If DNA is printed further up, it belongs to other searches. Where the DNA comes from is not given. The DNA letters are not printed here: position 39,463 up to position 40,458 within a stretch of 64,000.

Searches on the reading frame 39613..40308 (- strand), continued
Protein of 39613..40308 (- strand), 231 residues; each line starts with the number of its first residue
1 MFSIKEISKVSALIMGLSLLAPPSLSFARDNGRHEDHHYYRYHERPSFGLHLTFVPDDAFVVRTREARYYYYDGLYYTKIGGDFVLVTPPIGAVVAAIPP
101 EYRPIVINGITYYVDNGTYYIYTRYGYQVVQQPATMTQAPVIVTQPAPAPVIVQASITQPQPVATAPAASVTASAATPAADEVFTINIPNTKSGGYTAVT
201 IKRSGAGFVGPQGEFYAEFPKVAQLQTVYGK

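Call 30: predict_structure(alignment_id=A2)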
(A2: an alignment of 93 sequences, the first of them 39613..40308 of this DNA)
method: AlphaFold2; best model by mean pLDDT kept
length: 231 residues; sequences in the alignment: 93
mean_pLDDT: 81.5   pTM: 0.47
mean pLDDT of the five models: 81.5, 80.5, 79.2, 79.1, 77.2
residues with pLDDT >= 90: 122; 70-90: 46; 50-70: 45; < 50: 18
segments of 3 or more residues with pLDDT < 50: 26-33, 171-177
pLDDT, mean of each block of 10 residues (from residue 1): 84 90 55 60 86 90 95 95 94 96 94 96 97 73 55 56 57 48 89 88 93 94 90 72
secondary structure, 60 per line:
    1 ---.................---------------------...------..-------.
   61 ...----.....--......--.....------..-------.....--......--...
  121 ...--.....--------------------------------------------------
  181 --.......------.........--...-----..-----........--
elements in order: H4-20 E60-63 E68-72 E75-80 E83-87 E103-107 E110-115 E118-123 E126-130 E183-189 E196-204 E207-209 H222-229

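Call 33: fold_search(model_id=the predicted structure, library=pdb)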
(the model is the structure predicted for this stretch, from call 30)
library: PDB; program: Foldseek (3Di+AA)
matches with E <= 10: 134; with E <= 0.001: 0
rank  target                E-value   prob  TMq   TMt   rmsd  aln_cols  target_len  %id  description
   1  8k2v_A                3.9e-01  0.08  0.10  0.09  19.6       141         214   16  3-Methylcrotonyl-CoA Carboxylase in MCCD state with Acetyl CoA (released 2024-07-10)
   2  7zty                  5.8e-01  0.08  0.12  0.09  13.7       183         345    8  Structure of Vps39 N-terminal domain from Chaetomium thermophilum (released 2022-09-21)
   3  9kzc_B                6.4e-01  0.13  0.14  0.11  14.5       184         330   11  Cryo-EM structure of the LGI1 LRR-LGI1 EPTP-ADAM22 ECD complex (released 2025-06-25)
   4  8j99_A                7.2e-01  0.07  0.11  0.16  21.0       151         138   12  Human 3-methylcrotonyl-CoA carboxylase in BCS-mcoa state (released 2024-05-08)
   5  8hpy_D                1.1e+00  0.08  0.14  0.07  15.0       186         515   12  Crystal structure of human LGI1-ADAM22 complex (released 2023-12-13)
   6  1qhu                  1.4e+00  0.05  0.12  0.08  13.8       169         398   12  MAMMALIAN BLOOD SERUM HAEMOPEXIN DEGLYCOSYLATED AND IN COMPLEX WITH ITS LIGAND HAEM (released 1999-10-06)
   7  5ys2_F                1.6e+00  0.09  0.12  0.15  12.6       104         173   14  Structure of the domain IV(D_IV) of Pseudorabies virus glycoprotein B( PRV gB) (released 2017-12-27)
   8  5ys2_A                1.6e+00  0.06  0.12  0.15  11.5       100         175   19  Structure of the domain IV(D_IV) of Pseudorabies virus glycoprotein B( PRV gB) (released 2017-12-27)
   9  9g33_UH               1.9e+00  0.09  0.13  0.06  13.1        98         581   13  Stalled 90S - Utp23-Krr1-deltaC3 (released 2025-06-18)
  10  9e5v_A                1.9e+00  0.04  0.10  0.07  13.2       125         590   14  The postfusion conformation of herpes simplex virus type 1 (HSV-1) glycoprotein B (gB) (released 2026-03-18)
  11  8h36_B                2.0e+00  0.08  0.14  0.07  13.7       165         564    8  Cryo-EM Structure of the KBTBD2-CUL3-Rbx1-p85a dimeric complex (released 2023-10-11)
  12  7eeq_1                2.2e+00  0.05  0.11  0.07  13.6       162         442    6  Cyanophage Pam1 tail machine (released 2021-10-20)
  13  6o8z_G                2.2e+00  0.04  0.10  0.13  15.3       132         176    7  Cryo-EM image reconstruction of the 70S Ribosome Enterococcus faecalis Class04 (released 2020-09-16)
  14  5ys2_E                2.4e+00  0.08  0.12  0.16  12.9       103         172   13  Structure of the domain IV(D_IV) of Pseudorabies virus glycoprotein B( PRV gB) (released 2017-12-27)
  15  3nw8_B                2.4e+00  0.06  0.11  0.06  13.6       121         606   16  Glycoprotein B from Herpes simplex virus type 1, Y179S mutant, high-pH (released 2010-12-01)
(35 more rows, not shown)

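Call 46: search_protein_families(library=pfam, alignment_id=A3, max_evalue=1)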
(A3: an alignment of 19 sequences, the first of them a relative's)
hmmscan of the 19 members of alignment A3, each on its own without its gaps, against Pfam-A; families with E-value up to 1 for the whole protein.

A. member 1, L002:3099-3569:+ (157 aa): 1 family
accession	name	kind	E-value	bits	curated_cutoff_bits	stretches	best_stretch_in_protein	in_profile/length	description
PF16825.11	DUF5075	-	0.13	12.4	22.6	1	22-70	107-156/173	IGP family C-type lectin domain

B. families by the number of members that match (of 19 scanned): 13 families
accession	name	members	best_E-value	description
PF08139.17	LPAM_1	11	0.00034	Prokaryotic membrane lipoprotein lipid attachment site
PF20101.4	DUF6491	3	0.037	Family of unknown function (DUF6491)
PF20205.3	DUF6567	2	0.068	Family of unknown function (DUF6567)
PF04839.18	PSRP-3_Ycf65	2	0.17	Plastid and cyanobacterial ribosomal protein (PSRP-3 / Ycf65)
PF05643.16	GNA1162-like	1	0.049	Putative lipoprotein GNA1162-like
PF01758.21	SBF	1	0.054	Sodium Bile acid symporter family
PF02749.22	QRPTase_N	1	0.087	Quinolinate phosphoribosyl transferase, N-terminal domain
PF23961.1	Phage_tail_terminator_9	1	0.1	Phage neck terminator protein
PF01906.23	YbjQ_1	1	0.11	Putative heavy-metal-binding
PF19576.4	Acyltransf_2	1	0.11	Acyltransferase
PF16825.11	DUF5075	1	0.13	IGP family C-type lectin domain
PF22859.1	IBIN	1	0.16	Induced by infection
PF20404.3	DUF6694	1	0.23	Family of unknown function (DUF6694)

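Call 49: search_protein_families(library=ncbifam, proteins=[L073:12595-15717:+, L017:12426-15554:+, L036:6128-9208:+, L073:17178-17783:+, L055:1449-2060:+, L046:6613-7173:+], max_evalue=0.00001)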
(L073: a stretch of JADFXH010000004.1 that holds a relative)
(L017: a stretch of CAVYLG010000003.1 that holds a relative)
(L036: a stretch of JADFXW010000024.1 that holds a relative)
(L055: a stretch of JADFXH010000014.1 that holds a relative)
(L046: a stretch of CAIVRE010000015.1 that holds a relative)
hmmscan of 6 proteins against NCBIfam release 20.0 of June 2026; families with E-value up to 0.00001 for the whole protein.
L073:12595-15717:+ (1040 aa): 19 families
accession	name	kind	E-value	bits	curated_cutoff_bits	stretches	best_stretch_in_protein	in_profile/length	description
NF000282.2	RND_permease_1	subfamily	0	1278.1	1250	1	2-1028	1-1028/1029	multidrug efflux RND transporter permease subunit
TIGR00915.1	2A0602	subfamily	0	1116.5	940.35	1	1-1034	1-1035/1050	efflux RND transporter permease subunit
NF000037.1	RND_perm_OqxB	exception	3.5e-289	962.1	2200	1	2-1034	4-1041/1050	multidrug efflux RND transporter permease subunit OqxB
NF007131.0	PRK09577.1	equivalog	1.1e-268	894.1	1768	1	1-1033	1-1028/1045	multidrug efflux RND transporter permease subunit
NF007842.1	PRK10555.1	equivalog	6e-264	878.5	1854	1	1-1033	1-1033/1036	multidrug efflux RND transporter permease AcrD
NF011706.2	PRK15127.1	equivalog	2.4e-257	856.8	2150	1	1-1033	1-1036/1049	multidrug efflux RND transporter permease subunit AcrB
NF033617.1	RND_permease_2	subfamily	1.2e-254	847.8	1250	1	2-1028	1-1008/1009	multidrug efflux RND transporter permease subunit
NF007133.0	PRK09579.1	equivalog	1.1e-186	622.5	1763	1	3-1033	5-1008/1017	multidrug efflux RND transporter permease subunit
NF007905.0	PRK10614.1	equivalog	1.1e-151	506.7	1774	1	4-1033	6-1014/1025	multidrug efflux RND transporter permease subunit MdtC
NF007798.0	PRK10503.1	equivalog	1.6e-146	489.6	1584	1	2-1033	13-1028/1040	MdtB/MuxB family multidrug efflux RND transporter permease subunit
TIGR00914.1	2A0601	subfamily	2.8e-91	306.8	701.45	1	7-1032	12-1040/1051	CusA/CzcA family heavy metal efflux RND transporter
TIGR00916.1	2A0604s01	subfamily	2e-15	57.1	148.6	2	337-485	86-230/231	SecD/SecF family protein translocase subunit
TIGR00921.1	2A067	subfamily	9.7e-15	53.6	351.9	2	340-502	193-352/733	hydrophobe/amphiphile efflux-3 (HAE3) family transporter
TIGR00833.1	actII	subfamily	2.3e-09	36.1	874.7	1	343-499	178-335/910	MMPL family RND transporter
NF009585.0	PRK13024.1-5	equivalog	1.1e-08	33.6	1037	1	336-501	492-652/993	protein translocase subunit SecDF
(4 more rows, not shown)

L017:12426-15554:+ (1042 aa): 20 families
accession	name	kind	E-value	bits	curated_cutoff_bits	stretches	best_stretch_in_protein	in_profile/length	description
NF000282.2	RND_permease_1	subfamily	0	1268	1250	1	2-1028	1-1028/1029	multidrug efflux RND transporter permease subunit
TIGR00915.1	2A0602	subfamily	0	1136.2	940.35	1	1-1035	1-1036/1050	efflux RND transporter permease subunit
NF000037.1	RND_perm_OqxB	exception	1.2e-279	930.5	2200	1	2-1036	4-1043/1050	multidrug efflux RND transporter permease subunit OqxB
NF007131.0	PRK09577.1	equivalog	6.7e-273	908.1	1768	1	1-1033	1-1028/1045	multidrug efflux RND transporter permease subunit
NF007842.1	PRK10555.1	equivalog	8.2e-266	884.7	1854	1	1-1028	1-1027/1036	multidrug efflux RND transporter permease AcrD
NF011706.2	PRK15127.1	equivalog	1.7e-260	867.2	2150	1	1-1033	1-1036/1049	multidrug efflux RND transporter permease subunit AcrB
NF033617.1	RND_permease_2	subfamily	6.3e-251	835.5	1250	1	2-1028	1-1008/1009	multidrug efflux RND transporter permease subunit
NF007133.0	PRK09579.1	equivalog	1.3e-186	622.2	1763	1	3-1033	5-1008/1017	multidrug efflux RND transporter permease subunit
NF007905.0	PRK10614.1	equivalog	2.2e-147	492.5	1774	1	4-1034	6-1015/1025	multidrug efflux RND transporter permease subunit MdtC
NF007798.0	PRK10503.1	equivalog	2e-140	469.4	1584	1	2-1033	13-1028/1040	MdtB/MuxB family multidrug efflux RND transporter permease subunit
TIGR00914.1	2A0601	subfamily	1.5e-98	330.8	701.45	1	7-1034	12-1042/1051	CusA/CzcA family heavy metal efflux RND transporter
TIGR00916.1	2A0604s01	subfamily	2.9e-15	56.5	148.6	2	341-485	90-230/231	SecD/SecF family protein translocase subunit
TIGR00921.1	2A067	subfamily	5.7e-14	51.1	351.9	1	302-504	154-354/733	hydrophobe/amphiphile efflux-3 (HAE3) family transporter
TIGR00833.1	actII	subfamily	6.6e-11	41.2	874.7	1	337-542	170-375/910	MMPL family RND transporter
NF009583.0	PRK13024.1-3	subfamily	2.2e-08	32.6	721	1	336-538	276-472/755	protein translocase subunit SecDF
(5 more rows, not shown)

L036:6128-9208:+ (1026 aa): 15 families
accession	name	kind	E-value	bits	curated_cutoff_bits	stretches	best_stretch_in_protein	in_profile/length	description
NF007798.0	PRK10503.1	equivalog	0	1596.9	1584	1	3-1019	12-1028/1040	MdtB/MuxB family multidrug efflux RND transporter permease subunit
NF033617.1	RND_permease_2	subfamily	0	1320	1250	1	4-1014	1-1008/1009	multidrug efflux RND transporter permease subunit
NF007905.0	PRK10614.1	equivalog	0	1245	1774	1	5-1019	5-1014/1025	multidrug efflux RND transporter permease subunit MdtC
NF000282.2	RND_permease_1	subfamily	2.3e-206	688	1250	1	4-1013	1-1027/1029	multidrug efflux RND transporter permease subunit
TIGR00915.1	2A0602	subfamily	1.4e-186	622.4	940.35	1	4-1014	2-1029/1050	efflux RND transporter permease subunit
NF007133.0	PRK09579.1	equivalog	3e-160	534.9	1763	1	5-1012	5-1001/1017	multidrug efflux RND transporter permease subunit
NF007131.0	PRK09577.1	equivalog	1.2e-138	463.5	1768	1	4-1013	2-1022/1045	multidrug efflux RND transporter permease subunit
NF007842.1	PRK10555.1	equivalog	9.1e-135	450.9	1854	1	5-1013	3-1026/1036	multidrug efflux RND transporter permease AcrD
NF000037.1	RND_perm_OqxB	exception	9.8e-127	424.2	2200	1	1-1019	1-1040/1050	multidrug efflux RND transporter permease subunit OqxB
NF011706.2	PRK15127.1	equivalog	6.9e-124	414.9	2150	1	6-1011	4-1027/1049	multidrug efflux RND transporter permease subunit AcrB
TIGR00914.1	2A0601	subfamily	5.3e-107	358.8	701.45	1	15-1013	16-1035/1051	CusA/CzcA family heavy metal efflux RND transporter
TIGR00916.1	2A0604s01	subfamily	1.2e-10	41.4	148.6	1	338-479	91-231/231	SecD/SecF family protein translocase subunit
NF009583.0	PRK13024.1-3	subfamily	5e-09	34.7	721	1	330-553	277-482/755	protein translocase subunit SecDF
TIGR00921.1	2A067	subfamily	6.3e-09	34.4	351.9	1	259-534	116-396/733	hydrophobe/amphiphile efflux-3 (HAE3) family transporter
TIGR01129.1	secD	equivalog_domain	4.7e-07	29.3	244.4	1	339-485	255-396/397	protein translocase subunit SecD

L073:17178-17783:+ (201 aa): 2 families
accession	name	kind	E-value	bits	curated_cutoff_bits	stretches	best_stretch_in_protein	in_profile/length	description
NF009391.0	PRK12750.1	equivalog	3.1e-08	33.7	148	1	16-161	4-153/170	CpxP family protein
NF007769.1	PRK10455.1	equivalog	8.4e-07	29.4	174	1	21-155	4-142/160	ATP-independent periplasmic protein-refolding chaperone Spy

L055:1449-2060:+ (203 aa): 2 families
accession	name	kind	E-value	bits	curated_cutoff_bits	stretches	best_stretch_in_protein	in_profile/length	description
NF007769.1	PRK10455.1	equivalog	5.4e-08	33.3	174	1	16-152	3-144/160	ATP-independent periplasmic protein-refolding chaperone Spy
NF009391.0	PRK12750.1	equivalog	1e-06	28.8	148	1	45-160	33-156/170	CpxP family protein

L046:6613-7173:+ (186 aa): 83 families (the best 25 are shown)
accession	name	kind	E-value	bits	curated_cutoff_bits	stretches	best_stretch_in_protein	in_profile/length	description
NF008888.0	PRK11922.1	equivalog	2.2e-35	122.4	204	1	6-177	15-192/231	RNA polymerase sigma factor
TIGR02937.1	sigma70-ECF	superfamily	2e-31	108.8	42.9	1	22-179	2-163/165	sigma-70 family RNA polymerase sigma factor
NF007229.0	PRK09647.1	equivalog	9.3e-30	103.6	265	1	19-178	42-199/220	RNA polymerase sigma factor SigE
TIGR02985.1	Sig70_bacteroi1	subfamily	4.7e-28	98.4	126.4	1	21-177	1-158/162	RNA polymerase sigma-70 factor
TIGR02939.1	RpoE_Sigma70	equivalog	5.2e-28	98.3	236.15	1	6-177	5-182/190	RNA polymerase sigma factor RpoE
NF007225.0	PRK09643.1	equivalog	4.8e-27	95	190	1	4-179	10-180/204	RNA polymerase sigma factor SigM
NF058625.1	sigma_PG0214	equivalog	2e-26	92.7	130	1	21-179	4-159/170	GFO_1088 family ECF-type sigma factor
NF009166.1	PRK12513.1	equivalog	3.2e-25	89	206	1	5-177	6-182/193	RNA polymerase sigma factor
NF007223.0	PRK09641.1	equivalog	1.8e-24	86.6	209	1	9-180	6-183/187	RNA polymerase sigma factor SigW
NF004113.0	PRK05602.1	equivalog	4.3e-24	85.3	208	1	5-177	29-197/211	RNA polymerase sigma factor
NF006930.0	PRK09415.1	subfamily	6.9e-24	84.7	198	1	20-179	15-173/179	RNA polymerase factor sigma C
NF009171.0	PRK12518.1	equivalog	8e-24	84.5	208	1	6-177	12-180/191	RNA polymerase sigma factor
NF007222.0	PRK09640.1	equivalog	1.2e-23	83.7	194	1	10-183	12-184/188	RNA polymerase sigma factor SigX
NF007216.0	PRK09638.1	equivalog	2.7e-23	82.6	194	1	7-177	4-170/180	RNA polymerase sigma factor SigY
NF007228.0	PRK09646.1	subfamily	4.8e-23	81.8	226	1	7-173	16-182/194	ECF RNA polymerase sigma factor SigK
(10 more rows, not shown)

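Call 56: find_encoding_contigs(protein=P0003, flank=10000, max_places=3)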
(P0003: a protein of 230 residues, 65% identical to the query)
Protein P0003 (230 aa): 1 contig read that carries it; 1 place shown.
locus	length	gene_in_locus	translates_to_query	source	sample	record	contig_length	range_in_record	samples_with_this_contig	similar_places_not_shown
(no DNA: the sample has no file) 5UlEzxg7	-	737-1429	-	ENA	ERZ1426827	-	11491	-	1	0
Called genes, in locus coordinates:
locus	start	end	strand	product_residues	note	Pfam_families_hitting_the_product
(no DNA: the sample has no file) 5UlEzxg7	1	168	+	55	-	?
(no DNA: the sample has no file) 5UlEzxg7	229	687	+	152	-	PF13441:Gly-zipper_YMGG, PF05433:Rick_17kDa_Anti (weak), PF13488:Gly-zipper_Omp (weak)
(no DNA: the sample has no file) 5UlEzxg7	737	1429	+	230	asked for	PF20125:DUF6515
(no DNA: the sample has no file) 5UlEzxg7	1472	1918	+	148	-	-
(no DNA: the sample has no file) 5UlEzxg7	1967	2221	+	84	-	-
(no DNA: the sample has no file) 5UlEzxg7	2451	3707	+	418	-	PF02836:Glyco_hydro_2_C (weak)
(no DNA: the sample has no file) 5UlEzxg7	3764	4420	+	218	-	PF00881:Nitroreductase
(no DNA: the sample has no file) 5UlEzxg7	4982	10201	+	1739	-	PF00834:Ribul_P_3_epim, PF02543:Carbam_trans_N, PF00814:TsaD (faint), PF16861:Carbam_trans_C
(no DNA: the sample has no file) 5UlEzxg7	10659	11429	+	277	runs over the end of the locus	?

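Call 57: find_encoding_contigs(protein=P0005, flank=6000, max_places=3)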
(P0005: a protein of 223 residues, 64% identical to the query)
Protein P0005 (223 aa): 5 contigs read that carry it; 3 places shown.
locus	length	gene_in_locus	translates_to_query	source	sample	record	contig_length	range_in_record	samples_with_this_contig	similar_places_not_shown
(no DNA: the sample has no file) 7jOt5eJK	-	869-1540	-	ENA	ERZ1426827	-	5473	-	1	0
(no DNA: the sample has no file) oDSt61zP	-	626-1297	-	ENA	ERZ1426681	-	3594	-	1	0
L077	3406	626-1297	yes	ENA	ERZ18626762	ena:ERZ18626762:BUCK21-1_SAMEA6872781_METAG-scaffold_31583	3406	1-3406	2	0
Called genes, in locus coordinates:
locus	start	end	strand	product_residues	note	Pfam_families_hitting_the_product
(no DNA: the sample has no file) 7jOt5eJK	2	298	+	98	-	?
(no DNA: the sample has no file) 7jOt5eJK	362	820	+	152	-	PF13441:Gly-zipper_YMGG, PF05433:Rick_17kDa_Anti (weak), PF13488:Gly-zipper_Omp (weak)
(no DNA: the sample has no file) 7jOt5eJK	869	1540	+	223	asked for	PF20125:DUF6515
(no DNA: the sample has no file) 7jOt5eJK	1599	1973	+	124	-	-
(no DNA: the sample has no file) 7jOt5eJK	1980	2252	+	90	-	-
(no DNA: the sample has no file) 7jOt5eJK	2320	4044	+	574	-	PF02743:dCache_1, PF22309:HK-GC-Chemotax_sensor (weak), PF00512:HisKA, PF02518:HATPase_c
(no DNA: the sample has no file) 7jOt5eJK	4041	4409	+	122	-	PF00072:Response_reg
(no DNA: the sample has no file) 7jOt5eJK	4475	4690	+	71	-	-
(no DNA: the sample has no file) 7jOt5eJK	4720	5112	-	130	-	PF00072:Response_reg, PF06490:FleQ (weak)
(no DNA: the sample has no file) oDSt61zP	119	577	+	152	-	PF13441:Gly-zipper_YMGG, PF05433:Rick_17kDa_Anti (weak), PF13488:Gly-zipper_Omp (weak)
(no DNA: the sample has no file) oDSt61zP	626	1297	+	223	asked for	PF20125:DUF6515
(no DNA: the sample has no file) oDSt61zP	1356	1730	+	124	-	-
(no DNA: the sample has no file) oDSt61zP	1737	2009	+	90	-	-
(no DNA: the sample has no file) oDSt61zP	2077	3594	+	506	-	?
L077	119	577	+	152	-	PF13441:Gly-zipper_YMGG, PF05433:Rick_17kDa_Anti (weak), PF13488:Gly-zipper_Omp (weak)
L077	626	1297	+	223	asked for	PF20125:DUF6515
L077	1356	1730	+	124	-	-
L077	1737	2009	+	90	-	-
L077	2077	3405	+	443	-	?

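Call 92: search_protein_families(library=pfam, proteins=[L071:7484-8710:+, L004:9228-9908:+, L003:9101-9469:+, L019:20062-20277:+, L077:1356-1727:+, L077:1737-2006:+], max_evalue=0.05)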
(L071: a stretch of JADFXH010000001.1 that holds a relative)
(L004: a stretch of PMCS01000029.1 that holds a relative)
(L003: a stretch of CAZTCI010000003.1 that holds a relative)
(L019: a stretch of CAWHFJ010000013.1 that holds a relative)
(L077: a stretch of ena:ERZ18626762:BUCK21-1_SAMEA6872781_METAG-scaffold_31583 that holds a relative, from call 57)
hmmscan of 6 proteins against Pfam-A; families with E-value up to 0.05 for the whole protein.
L071:7484-8710:+ (408 aa): 1 family
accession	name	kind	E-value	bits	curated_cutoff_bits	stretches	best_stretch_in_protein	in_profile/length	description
PF01757.29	Acyl_transf_3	-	3.8e-29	102.2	31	1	25-385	2-321/326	Acyltransferase domain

L004:9228-9908:+ (226 aa): 1 family
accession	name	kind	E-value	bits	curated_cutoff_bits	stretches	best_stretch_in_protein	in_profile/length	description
PF07813.17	LTXXQ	-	0.00035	21.7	24.3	1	87-185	3-98/100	LTXXQ motif family protein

L003:9101-9469:+ (122 aa): 1 family
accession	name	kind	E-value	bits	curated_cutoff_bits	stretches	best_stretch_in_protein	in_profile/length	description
PF18761.7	Heliorhodopsin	-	0.044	13.5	26.7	0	8-46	47-85/242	Heliorhodopsin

L019:20062-20277:+ (71 aa): 0 families

L077:1356-1727:+ (124 aa): 2 families
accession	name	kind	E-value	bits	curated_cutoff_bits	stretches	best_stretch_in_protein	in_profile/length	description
PF07295.17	DUF1451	-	0.0091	16.6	26.1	1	26-121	16-112/146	Zinc-ribbon containing domain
PF07813.17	LTXXQ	-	0.019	16.1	24.3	0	32-108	6-82/100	LTXXQ motif family protein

L077:1737-2006:+ (90 aa): 0 families
